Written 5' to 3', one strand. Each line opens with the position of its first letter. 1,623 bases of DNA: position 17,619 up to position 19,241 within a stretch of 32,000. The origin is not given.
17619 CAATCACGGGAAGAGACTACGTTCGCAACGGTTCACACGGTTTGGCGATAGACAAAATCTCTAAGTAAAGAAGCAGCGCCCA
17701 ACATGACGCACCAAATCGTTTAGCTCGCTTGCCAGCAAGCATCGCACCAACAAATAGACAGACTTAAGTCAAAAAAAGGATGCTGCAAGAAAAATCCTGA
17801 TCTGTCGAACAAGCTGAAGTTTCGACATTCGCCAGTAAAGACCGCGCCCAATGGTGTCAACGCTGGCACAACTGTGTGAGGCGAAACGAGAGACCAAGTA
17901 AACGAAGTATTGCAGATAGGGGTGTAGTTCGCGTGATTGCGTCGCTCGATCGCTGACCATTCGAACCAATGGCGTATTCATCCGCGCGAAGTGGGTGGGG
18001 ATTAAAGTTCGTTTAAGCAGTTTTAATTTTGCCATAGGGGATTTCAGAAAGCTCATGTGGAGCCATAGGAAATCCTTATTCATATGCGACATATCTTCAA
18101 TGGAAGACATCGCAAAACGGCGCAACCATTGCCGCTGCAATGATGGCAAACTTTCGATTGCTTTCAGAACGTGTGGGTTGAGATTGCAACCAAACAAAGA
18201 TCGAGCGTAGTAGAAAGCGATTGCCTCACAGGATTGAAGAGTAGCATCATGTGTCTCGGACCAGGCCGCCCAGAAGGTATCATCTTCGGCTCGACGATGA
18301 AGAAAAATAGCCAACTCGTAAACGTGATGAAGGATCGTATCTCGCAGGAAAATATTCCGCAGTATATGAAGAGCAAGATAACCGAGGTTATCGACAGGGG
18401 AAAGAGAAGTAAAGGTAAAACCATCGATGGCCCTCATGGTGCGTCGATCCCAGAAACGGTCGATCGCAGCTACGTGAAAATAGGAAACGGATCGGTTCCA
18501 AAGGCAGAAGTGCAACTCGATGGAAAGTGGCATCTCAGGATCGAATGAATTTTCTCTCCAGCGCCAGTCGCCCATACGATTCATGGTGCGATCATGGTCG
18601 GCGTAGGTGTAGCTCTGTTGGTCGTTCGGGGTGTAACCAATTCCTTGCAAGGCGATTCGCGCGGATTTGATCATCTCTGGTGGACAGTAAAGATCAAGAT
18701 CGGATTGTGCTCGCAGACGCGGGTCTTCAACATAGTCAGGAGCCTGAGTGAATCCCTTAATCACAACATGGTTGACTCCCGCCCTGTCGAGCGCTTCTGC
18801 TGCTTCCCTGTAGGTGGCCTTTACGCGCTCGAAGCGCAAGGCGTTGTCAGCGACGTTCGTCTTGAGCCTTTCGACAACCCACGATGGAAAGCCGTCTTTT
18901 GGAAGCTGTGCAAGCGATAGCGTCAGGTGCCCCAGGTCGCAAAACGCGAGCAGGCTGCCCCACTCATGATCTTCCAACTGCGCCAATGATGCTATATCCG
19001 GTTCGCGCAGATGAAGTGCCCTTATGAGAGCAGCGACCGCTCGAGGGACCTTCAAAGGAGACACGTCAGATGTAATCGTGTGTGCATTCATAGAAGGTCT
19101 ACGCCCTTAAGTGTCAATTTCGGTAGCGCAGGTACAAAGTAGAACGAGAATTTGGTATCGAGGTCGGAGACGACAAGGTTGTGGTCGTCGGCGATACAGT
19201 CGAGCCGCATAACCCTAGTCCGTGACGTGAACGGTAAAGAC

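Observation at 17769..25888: Orphan RiPP-tailoring-like enzyme pair (HprK-like kinase plus NTP_transf_5 nucleotidyltransferase) embedded with a TonB receptor, MFS transporter, cupredoxin and micro-ORF: candidate undescribed system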

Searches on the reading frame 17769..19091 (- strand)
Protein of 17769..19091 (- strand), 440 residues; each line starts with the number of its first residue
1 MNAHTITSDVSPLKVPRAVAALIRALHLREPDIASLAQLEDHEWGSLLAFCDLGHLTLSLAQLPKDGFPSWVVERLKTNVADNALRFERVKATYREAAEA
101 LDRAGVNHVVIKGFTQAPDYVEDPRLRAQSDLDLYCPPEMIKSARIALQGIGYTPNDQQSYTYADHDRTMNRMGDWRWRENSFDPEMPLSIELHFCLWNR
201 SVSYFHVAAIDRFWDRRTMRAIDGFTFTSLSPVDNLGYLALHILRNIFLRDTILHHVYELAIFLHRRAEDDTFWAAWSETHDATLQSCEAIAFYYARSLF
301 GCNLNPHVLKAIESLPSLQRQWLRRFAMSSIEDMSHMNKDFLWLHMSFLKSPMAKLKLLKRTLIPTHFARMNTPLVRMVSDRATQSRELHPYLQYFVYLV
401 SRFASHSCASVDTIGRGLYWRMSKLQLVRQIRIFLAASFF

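Call 6: search_protein_families(library=pfam, proteins=[window:17769-19091:-], max_evalue=0.1)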
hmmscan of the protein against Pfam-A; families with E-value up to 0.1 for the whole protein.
window:17769-19091:- (440 aa): 1 family
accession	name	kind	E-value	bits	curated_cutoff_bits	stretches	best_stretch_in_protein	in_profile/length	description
PF14907.12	NTP_transf_5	-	7.3e-34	117.9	31.2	1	55-301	20-249/249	Uncharacterised nucleotidyltransferase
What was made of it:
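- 17769..19091 (-): PF14907 (NTP_transf_5) nucleotidyltransferase (NT), 440 aa, no signal peptide. Pfam 117.9 bits, E=7e-34 (call 6).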

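Call 7: search_protein_families(library=ncbifam, proteins=[window:17769-19091:-], max_evalue=0.1)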
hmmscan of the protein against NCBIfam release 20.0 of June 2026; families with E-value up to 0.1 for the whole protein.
window:17769-19091:- (440 aa): 0 families

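Call 60: search_protein_families(library=padloc, proteins=[window:17769-19091:-], max_evalue=0.01)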
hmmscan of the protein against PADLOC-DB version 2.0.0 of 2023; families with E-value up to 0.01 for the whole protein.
window:17769-19091:- (440 aa): 0 families

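Call 62: search_solved_structures(query=A5, max_evalue=1)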
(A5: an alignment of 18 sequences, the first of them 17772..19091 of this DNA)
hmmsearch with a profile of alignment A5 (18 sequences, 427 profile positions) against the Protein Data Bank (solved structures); distinct sequences matched with E-value up to 1: 0.

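Call 84: find_homologous_proteins(query=window:17772-19091:-, max_evalue=0.001)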
Query window:17772-19091:- (440 aa): 460 proteins with E <= 0.001 among 7085 candidates; the best 120 are listed.
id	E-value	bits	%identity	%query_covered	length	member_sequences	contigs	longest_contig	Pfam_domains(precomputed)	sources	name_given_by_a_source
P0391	0.0e+0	1015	100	100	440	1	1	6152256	PF14907.13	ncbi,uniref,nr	ncbi:putative nucleotidyltransferase-like protein [Edaphobacter aggregans]|uniref:Putative nucleotid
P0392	6.2e-243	824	81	100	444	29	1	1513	PF14907.13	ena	-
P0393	5.2e-240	815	80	100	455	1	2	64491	PF14907.13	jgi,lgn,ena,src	-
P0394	1.7e-223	760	76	100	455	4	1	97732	PF14907.13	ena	-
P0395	2.6e-221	753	75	100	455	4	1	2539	PF14907.13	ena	-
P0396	4.0e-204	697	70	100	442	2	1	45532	PF14907.13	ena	-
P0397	7.9e-201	686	69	100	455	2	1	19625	PF14907.13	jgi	jgi:hypothetical protein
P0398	5.5e-189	647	65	100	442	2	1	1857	PF14907.13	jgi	jgi:hypothetical protein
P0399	1.0e-179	616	63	100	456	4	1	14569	PF14907.13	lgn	-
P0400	1.2e-176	606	60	100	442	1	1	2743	PF14907.13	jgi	jgi:hypothetical protein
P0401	1.4e-176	606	60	100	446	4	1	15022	PF14907.13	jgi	-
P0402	2.8e-174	598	60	100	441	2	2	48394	PF14907.13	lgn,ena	-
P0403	1.1e-170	586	61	96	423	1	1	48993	PF14907.13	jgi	-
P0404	5.9e-169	581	60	96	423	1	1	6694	PF14907.13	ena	-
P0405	3.2e-166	572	58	100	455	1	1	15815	PF14907.13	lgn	-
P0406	5.2e-165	568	58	100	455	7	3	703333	PF14907.13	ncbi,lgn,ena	ncbi:MAG: nucleotidyltransferase family protein [Silvibacterium sp.]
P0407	1.1e-164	567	60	96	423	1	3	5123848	PF14907.13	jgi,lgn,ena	-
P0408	3.9e-162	558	58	96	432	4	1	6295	PF14907.13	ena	-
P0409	1.9e-161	556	58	98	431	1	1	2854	PF14907.13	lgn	-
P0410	6.8e-161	554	58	96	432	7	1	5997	PF14907.13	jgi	jgi:hypothetical protein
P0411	2.4e-160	552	58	96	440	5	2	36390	PF14907.13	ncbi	ncbi:MAG: nucleotidyltransferase family protein [Terracidiphilus sp.]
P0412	4.6e-159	548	59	98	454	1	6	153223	PF14907.13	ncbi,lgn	-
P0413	1.1e-157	544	57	96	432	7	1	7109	PF14907.13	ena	-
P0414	2.8e-157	542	57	96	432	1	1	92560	PF14907.13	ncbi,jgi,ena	jgi:hypothetical protein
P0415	6.1e-157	541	55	96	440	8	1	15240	PF14907.13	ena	-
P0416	1.2e-156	540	57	94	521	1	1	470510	PF14907.13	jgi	jgi:hypothetical protein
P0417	5.5e-156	538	57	96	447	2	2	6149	PF14907.13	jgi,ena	jgi:hypothetical protein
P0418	1.5e-155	537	57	96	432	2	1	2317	PF14907.13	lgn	-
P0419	2.5e-155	536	57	98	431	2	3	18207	PF14907.13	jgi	jgi:hypothetical protein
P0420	6.9e-155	534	56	97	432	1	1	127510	PF14907.13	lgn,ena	-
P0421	7.1e-155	534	55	97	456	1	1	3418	PF14907.13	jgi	-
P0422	1.0e-154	534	57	96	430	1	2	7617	PF14907.13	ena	-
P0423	2.3e-154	533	55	97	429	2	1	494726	PF14907.13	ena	-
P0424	2.7e-154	532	57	96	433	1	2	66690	PF14907.13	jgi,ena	jgi:hypothetical protein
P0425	3.1e-154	532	56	96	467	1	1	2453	PF14907.13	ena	-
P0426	3.7e-154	532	57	93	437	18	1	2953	PF14907.13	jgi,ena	-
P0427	6.5e-154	531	57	96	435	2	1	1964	PF14907.13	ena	-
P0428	9.3e-154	531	55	96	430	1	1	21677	PF14907.13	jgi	jgi:hypothetical protein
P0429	1.0e-153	530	56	97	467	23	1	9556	PF14907.13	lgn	-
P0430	1.4e-153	530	56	96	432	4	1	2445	PF14907.13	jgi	jgi:Uncharacterised nucleotidyltransferase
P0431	1.9e-153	530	55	96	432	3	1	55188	PF14907.13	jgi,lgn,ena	-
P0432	2.2e-153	529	55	96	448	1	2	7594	PF14907.13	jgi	jgi:Uncharacterised nucleotidyltransferase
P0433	2.8e-153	529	57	96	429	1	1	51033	PF14907.13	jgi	jgi:putative nucleotidyltransferase-like protein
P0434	5.1e-153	528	56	97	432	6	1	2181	PF14907.13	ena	-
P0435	1.2e-152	527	54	99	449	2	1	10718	PF14907.13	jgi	jgi:Uncharacterised nucleotidyltransferase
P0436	1.5e-152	527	55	94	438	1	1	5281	PF14907.13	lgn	-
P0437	2.8e-152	526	56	97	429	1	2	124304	PF14907.13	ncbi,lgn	ncbi:MAG: nucleotidyltransferase family protein [Terracidiphilus sp.]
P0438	2.8e-152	526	54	96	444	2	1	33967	PF14907.13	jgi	jgi:hypothetical protein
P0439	3.7e-152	525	56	97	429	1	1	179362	PF14907.13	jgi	jgi:hypothetical protein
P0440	8.8e-152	524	55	96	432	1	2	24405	PF14907.13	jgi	jgi:Uncharacterised nucleotidyltransferase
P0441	1.2e-151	524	56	96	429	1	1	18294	PF14907.13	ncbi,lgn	-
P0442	1.7e-151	523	55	96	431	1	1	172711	PF14907.13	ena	-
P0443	1.8e-151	523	56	97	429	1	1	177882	PF14907.13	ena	-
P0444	2.8e-151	522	55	98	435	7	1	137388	PF14907.13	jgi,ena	-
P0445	3.9e-151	522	55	96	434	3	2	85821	PF14907.13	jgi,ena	-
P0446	4.5e-151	522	56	97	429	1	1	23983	PF14907.13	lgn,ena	-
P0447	5.4e-151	522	57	96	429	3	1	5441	PF14907.13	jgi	jgi:Uncharacterised nucleotidyltransferase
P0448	1.4e-150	520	55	96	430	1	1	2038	PF14907.13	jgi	jgi:hypothetical protein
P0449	1.4e-150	520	56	97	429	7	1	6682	PF14907.13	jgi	-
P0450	1.6e-150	520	55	97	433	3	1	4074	PF14907.13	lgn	-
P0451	1.7e-150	520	56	98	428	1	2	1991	PF14907.13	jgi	jgi:hypothetical protein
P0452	2.3e-150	519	56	97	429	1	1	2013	PF14907.13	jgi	jgi:hypothetical protein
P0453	2.7e-150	519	55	94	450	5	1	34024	PF14907.13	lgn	-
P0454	4.5e-150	518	58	90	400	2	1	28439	PF14907.13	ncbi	-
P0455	5.0e-150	518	54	98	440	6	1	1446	PF14907.13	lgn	-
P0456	5.6e-150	518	56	96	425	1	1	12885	PF14907.13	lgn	-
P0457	6.0e-150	518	54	96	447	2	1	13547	PF14907.13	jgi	jgi:hypothetical protein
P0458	9.5e-150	517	55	95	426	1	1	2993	PF14907.13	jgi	jgi:Uncharacterised nucleotidyltransferase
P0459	1.1e-149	517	54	96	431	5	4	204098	PF14907.13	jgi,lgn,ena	jgi:hypothetical protein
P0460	1.5e-149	517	54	96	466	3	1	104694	PF14907.13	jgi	jgi:hypothetical protein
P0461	3.5e-149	516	54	96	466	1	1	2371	PF14907.13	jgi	jgi:hypothetical protein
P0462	4.0e-149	515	54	96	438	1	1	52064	PF14907.13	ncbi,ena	-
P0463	7.3e-149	514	54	98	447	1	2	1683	PF14907.13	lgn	-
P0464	1.9e-148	513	55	94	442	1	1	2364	PF14907.13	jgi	-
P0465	2.0e-148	513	55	96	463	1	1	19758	PF14907.13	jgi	jgi:hypothetical protein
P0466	2.2e-148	513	53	96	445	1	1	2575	PF14907.13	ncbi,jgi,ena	jgi:hypothetical protein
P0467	2.4e-148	513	55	96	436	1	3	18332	PF14907.13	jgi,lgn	-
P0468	2.6e-148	513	54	96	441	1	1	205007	PF14907.13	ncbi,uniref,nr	ncbi:nucleotidyltransferase family protein [Acidobacterium sp. S8]|uniref:nucleotidyltransferase fam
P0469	3.4e-148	512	53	97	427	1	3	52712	PF14907.13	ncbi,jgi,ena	jgi:hypothetical protein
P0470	3.8e-148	512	54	96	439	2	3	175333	PF14907.13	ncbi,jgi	jgi:hypothetical protein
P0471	4.3e-148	512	54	96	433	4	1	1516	PF14907.13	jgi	jgi:hypothetical protein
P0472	4.4e-148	512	53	96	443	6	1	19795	PF14907.13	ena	-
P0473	7.2e-148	511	57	92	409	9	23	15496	PF14907.13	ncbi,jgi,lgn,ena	-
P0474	7.5e-148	511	56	96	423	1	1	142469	PF14907.13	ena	-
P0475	1.5e-147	510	53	96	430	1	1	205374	PF14907.13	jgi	jgi:hypothetical protein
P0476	5.6e-147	508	53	96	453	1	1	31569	PF14907.13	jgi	jgi:hypothetical protein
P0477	7.0e-147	508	53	98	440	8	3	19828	PF14907.13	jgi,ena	jgi:hypothetical protein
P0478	7.7e-147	508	54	96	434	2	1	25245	PF14907.13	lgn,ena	-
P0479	9.6e-147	508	53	97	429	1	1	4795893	PF14907.13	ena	-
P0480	1.9e-146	507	53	96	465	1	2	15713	PF14907.13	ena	-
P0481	1.9e-146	506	53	96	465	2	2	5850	PF14907.13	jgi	-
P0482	2.0e-146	506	53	96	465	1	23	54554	PF14907.13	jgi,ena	-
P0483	2.9e-146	506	53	96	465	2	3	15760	PF14907.13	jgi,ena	-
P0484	3.1e-146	506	53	95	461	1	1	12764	PF14907.13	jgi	jgi:hypothetical protein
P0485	3.5e-146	506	54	96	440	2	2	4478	PF14907.13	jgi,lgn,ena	-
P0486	3.9e-146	506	53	98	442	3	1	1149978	PF14907.13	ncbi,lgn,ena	-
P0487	4.5e-146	505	54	96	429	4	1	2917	PF14907.13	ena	-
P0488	5.6e-146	505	54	98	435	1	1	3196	PF14907.13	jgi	jgi:hypothetical protein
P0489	6.1e-146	505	53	99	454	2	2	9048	PF14907.13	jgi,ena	-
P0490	1.1e-145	504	53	96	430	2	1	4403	PF14907.13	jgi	jgi:hypothetical protein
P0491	1.4e-145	504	53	95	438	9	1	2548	PF14907.13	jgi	jgi:hypothetical protein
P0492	1.5e-145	504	53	96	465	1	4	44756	PF14907.13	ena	-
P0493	1.6e-145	503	53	98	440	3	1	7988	PF14907.13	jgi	jgi:hypothetical protein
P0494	1.8e-145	503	54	98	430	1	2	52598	PF14907.13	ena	-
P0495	1.9e-145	503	53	96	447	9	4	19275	PF14907.13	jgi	jgi:hypothetical protein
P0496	2.1e-145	503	53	96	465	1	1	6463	PF14907.13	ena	-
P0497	2.6e-145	503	53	96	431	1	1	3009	PF14907.13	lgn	-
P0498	2.7e-145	503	54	96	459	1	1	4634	PF14907.13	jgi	jgi:hypothetical protein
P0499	3.1e-145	503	55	94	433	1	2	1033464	PF14907.13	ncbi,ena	-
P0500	1.2e-144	501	52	98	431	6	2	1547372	PF14907.13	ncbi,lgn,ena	-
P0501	1.7e-144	500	55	94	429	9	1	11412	PF14907.13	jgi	jgi:hypothetical protein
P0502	2.4e-144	500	55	96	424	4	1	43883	PF14907.13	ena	-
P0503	2.8e-144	499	52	98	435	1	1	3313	PF14907.13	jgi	jgi:hypothetical protein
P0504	3.8e-144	499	54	94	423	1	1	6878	PF14907.13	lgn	-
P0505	5.4e-144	498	52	97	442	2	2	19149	PF14907.13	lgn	-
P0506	5.9e-144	498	52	98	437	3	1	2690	PF14907.13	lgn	-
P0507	8.0e-144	498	55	92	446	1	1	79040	PF14907.13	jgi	jgi:hypothetical protein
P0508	1.1e-143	497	54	95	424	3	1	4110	PF14907.13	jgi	jgi:hypothetical protein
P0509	1.2e-143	497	54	93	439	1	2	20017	PF14907.13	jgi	-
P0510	1.7e-143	497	54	95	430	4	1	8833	PF14907.13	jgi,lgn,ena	-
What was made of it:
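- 17769..19091 (-): The protein is 100% identical to an Edaphobacter aggregans protein (call 84).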

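Call 85: find_encoding_contigs(protein=P0407, flank=10000, max_places=1)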
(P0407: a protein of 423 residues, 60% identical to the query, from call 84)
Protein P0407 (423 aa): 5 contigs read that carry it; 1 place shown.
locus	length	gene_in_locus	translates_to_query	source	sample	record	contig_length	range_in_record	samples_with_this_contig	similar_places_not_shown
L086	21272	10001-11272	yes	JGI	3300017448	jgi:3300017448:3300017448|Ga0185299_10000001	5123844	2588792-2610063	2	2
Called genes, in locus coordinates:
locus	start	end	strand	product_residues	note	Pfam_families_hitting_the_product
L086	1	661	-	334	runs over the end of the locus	PF13489:Methyltransf_23 (weak), PF13847:Methyltransf_31, PF08241:Methyltransf_11, PF13649:Methyltransf_25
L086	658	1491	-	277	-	PF13489:Methyltransf_23 (weak), PF08242:Methyltransf_12, PF13649:Methyltransf_25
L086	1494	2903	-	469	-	PF02310:B12-binding, PF04055:Radical_SAM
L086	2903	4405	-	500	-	PF02310:B12-binding, PF04055:Radical_SAM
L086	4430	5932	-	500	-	PF02310:B12-binding, PF04055:Radical_SAM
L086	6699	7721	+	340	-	-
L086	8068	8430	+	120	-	PF13473:Cupredoxin_1, PF00116:COX2 (weak)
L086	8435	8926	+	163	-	PF13442:Cytochrome_CBB3, PF00034:Cytochrom_C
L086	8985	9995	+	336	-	PF27840:ScmC (faint), PF07475:Hpr_kinase_C (weak)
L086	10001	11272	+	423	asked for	PF14907:NTP_transf_5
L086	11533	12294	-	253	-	PF01925:TauE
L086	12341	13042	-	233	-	PF01507:PAPS_reduct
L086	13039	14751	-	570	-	PF00009:GTP_EFTU, PF01926:MMR_HSR1 (faint), PF03144:GTP_EFTU_D2 (weak), PF22594:GTP-eEF1A_C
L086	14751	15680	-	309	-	PF01507:PAPS_reduct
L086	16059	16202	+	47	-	-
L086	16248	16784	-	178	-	PF00583:Acetyltransf_1, PF13673:Acetyltransf_10, PF13508:Acetyltransf_7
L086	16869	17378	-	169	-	-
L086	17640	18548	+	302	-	PF07224:Chlorophyllase, PF01738:DLH, PF12697:Abhydrolase_6 (faint)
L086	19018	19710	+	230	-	PF00578:AhpC-TSA, PF08534:Redoxin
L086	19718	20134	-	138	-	PF08713:DNA_alkylation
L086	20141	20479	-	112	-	PF08713:DNA_alkylation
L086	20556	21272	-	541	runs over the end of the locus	PF00342:PGI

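Call 86: find_encoding_contigs(protein=P0468, flank=10000, max_places=1)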
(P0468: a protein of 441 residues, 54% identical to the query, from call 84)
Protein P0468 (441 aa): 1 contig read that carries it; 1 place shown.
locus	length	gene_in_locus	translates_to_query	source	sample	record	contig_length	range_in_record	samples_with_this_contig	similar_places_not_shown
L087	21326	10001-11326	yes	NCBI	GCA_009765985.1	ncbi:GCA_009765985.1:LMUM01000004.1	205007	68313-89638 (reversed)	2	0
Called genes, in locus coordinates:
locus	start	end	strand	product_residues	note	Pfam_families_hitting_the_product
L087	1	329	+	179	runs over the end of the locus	PF12867:DinB_2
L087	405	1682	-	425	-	PF00278:Orn_DAP_Arg_deC, PF02784:Orn_Arg_deC_N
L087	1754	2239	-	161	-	-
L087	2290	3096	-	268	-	PF00561:Abhydrolase_1, PF12146:Hydrolase_4, PF12697:Abhydrolase_6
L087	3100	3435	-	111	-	PF13240:Zn_Ribbon_1, PF04024:PspC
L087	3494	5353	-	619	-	PF13431:TPR_17 (faint), PF14559:TPR_19 (faint), PF07607:DUF1570 (weak), PF13428:TPR_14 (faint), PF23914:TPR_CcmH_CycH (faint)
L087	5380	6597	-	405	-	PF13174:TPR_6 (faint), PF13428:TPR_14 (faint), PF10300:Iml2-TPR_39 (weak)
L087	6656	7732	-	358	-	PF12704:MacB_PCD, PF02687:FtsX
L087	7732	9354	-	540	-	PF12704:MacB_PCD, PF02687:FtsX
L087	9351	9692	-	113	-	PF03551:PadR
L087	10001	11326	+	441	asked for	PF14907:NTP_transf_5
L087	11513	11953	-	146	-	PF07508:Recombinase (weak)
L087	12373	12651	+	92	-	-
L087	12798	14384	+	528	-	PF03023:MurJ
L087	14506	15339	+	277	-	PF14907:NTP_transf_5 (weak), PF19502:DUF6036 (weak)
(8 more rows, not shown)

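Call 87: find_encoding_contigs(protein=P0479, flank=10000, max_places=1)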
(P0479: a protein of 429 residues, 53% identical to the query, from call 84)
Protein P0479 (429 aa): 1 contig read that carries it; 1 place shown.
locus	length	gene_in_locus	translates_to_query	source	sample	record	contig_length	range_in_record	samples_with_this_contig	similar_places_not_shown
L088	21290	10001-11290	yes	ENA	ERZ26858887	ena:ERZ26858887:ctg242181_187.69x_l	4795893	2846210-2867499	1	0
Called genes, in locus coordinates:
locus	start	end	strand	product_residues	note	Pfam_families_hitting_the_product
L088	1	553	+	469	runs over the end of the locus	PF02310:B12-binding, PF04055:Radical_SAM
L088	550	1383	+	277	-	PF13489:Methyltransf_23 (weak), PF13847:Methyltransf_31, PF08241:Methyltransf_11, PF08242:Methyltransf_12, PF13649:Methyltransf_25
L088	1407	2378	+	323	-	PF13489:Methyltransf_23, PF08241:Methyltransf_11, PF08242:Methyltransf_12 (faint), PF13649:Methyltransf_25, PF13847:Methyltransf_31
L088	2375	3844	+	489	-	PF02310:B12-binding, PF04055:Radical_SAM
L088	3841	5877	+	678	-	PF01209:Ubie_methyltran, PF13489:Methyltransf_23, PF13847:Methyltransf_31, PF08241:Methyltransf_11, PF08242:Methyltransf_12, PF13649:Methyltransf_25, PF07969:Amidohydro_3 (faint), PF01979:Amidohydro_1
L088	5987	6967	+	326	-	PF04055:Radical_SAM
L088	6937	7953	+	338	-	PF01757:Acyl_transf_3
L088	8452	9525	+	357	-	PF13668:Ferritin_2 (faint)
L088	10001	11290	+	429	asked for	PF14907:NTP_transf_5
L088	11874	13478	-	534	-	-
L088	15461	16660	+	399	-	PF01757:Acyl_transf_3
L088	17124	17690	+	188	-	PF04224:DUF417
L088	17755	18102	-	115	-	PF07883:Cupin_2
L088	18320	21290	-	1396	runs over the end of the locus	PF04997:RNA_pol_Rpb1_1, PF00623:RNA_pol_Rpb1_2, PF04983:RNA_pol_Rpb1_3, PF05000:RNA_pol_Rpb1_4, PF04998:RNA_pol_Rpb1_5, PF21668:RPOC_hybrid (faint)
